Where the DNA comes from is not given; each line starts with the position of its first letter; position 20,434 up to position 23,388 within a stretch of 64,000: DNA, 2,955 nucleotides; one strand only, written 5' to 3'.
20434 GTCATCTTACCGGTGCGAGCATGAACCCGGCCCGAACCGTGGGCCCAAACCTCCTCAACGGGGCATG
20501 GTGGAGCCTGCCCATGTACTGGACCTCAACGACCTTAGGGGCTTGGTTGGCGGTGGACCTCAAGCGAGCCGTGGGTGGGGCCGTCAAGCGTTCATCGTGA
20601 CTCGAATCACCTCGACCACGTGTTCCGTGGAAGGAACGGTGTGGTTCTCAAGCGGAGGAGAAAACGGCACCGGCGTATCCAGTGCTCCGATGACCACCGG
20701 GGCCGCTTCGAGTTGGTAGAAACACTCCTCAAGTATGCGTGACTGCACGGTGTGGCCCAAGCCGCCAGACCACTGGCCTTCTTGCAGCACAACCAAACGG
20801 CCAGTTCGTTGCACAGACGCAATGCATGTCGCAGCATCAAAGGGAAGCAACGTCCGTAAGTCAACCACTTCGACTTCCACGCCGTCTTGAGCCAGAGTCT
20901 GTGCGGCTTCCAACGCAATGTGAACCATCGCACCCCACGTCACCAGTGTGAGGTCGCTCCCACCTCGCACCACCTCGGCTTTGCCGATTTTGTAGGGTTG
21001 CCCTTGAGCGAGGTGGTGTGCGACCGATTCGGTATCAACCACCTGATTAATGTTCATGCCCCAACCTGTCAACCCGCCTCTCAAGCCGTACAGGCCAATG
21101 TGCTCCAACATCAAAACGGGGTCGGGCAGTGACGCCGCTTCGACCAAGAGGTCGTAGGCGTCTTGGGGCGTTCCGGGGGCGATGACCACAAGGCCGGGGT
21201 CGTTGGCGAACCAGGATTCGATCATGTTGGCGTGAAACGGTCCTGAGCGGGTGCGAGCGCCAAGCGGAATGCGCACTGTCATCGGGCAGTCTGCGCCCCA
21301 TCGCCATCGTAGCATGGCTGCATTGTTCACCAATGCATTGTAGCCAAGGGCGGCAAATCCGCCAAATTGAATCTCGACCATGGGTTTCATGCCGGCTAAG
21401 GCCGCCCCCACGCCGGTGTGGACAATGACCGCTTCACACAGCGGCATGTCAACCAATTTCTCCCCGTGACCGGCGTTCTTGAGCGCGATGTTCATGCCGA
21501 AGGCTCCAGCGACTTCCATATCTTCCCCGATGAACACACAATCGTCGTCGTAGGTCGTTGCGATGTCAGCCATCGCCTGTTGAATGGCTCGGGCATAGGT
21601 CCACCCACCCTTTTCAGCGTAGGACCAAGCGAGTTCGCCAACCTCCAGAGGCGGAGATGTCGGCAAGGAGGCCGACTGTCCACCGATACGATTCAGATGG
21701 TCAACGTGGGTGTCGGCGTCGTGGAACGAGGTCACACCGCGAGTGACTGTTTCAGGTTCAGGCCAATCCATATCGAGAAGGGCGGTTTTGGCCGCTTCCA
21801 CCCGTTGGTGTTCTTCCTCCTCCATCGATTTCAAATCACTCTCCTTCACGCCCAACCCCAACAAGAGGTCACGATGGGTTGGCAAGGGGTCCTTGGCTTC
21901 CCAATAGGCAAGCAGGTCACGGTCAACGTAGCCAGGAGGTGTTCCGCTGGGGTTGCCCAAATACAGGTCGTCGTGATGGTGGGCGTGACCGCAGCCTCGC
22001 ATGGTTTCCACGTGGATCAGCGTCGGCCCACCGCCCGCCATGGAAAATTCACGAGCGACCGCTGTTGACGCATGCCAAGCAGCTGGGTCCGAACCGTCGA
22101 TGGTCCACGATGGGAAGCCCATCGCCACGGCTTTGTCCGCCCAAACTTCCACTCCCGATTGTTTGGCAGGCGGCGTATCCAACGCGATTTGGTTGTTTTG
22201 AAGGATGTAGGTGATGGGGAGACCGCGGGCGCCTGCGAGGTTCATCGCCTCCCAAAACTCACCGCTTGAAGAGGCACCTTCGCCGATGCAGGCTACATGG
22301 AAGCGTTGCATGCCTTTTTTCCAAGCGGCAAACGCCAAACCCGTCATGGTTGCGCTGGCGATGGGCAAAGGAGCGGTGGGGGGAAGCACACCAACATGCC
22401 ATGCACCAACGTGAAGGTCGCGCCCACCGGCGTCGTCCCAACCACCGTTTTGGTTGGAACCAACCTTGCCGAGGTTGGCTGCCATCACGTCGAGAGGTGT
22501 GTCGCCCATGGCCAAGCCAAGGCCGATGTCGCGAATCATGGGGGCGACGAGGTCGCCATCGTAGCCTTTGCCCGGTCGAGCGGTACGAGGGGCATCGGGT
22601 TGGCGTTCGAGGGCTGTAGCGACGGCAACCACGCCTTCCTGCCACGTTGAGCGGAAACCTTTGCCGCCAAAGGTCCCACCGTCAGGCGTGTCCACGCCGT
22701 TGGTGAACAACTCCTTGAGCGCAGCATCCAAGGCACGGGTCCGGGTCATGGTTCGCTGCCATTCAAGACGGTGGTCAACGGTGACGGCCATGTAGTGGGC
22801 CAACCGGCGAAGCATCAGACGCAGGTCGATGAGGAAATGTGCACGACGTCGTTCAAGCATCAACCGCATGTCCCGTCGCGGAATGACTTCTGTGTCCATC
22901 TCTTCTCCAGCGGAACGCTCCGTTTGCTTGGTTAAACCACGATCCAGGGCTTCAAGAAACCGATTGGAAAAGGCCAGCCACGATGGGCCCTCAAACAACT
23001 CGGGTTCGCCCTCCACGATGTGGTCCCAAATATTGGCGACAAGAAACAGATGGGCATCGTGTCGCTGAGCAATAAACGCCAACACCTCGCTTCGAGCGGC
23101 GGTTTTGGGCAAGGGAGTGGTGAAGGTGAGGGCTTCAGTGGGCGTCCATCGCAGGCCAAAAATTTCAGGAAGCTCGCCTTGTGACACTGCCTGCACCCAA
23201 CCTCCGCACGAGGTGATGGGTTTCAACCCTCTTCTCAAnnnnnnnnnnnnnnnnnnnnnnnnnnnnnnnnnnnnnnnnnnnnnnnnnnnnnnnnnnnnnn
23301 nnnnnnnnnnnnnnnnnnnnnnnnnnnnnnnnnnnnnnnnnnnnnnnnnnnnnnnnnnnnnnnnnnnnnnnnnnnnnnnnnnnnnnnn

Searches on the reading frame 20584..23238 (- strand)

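Call 92: search_protein_families(library=pfam, proteins=[window:20584-23238:-], max_evalue=0.0001)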
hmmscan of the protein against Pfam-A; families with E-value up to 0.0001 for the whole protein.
window:20584-23238:- (884 aa): 4 families
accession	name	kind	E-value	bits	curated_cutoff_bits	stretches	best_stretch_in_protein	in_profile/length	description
PF02780.25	Transketolase_C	-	2.5e-36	124.8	25.9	1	752-874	1-124/124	Transketolase, C-terminal domain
PF00676.26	E1_dh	-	1.4e-33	116.6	22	1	227-483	45-287/300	Dehydrogenase E1 component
PF02779.29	Transket_pyr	-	1.2e-20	74.3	27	1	547-717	4-172/174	Transketolase, pyrimidine binding domain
PF13292.11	DXP_synthase_N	-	2.2e-05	24.3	21.2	1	298-353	120-175/274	1-deoxy-D-xylulose-5-phosphate synthase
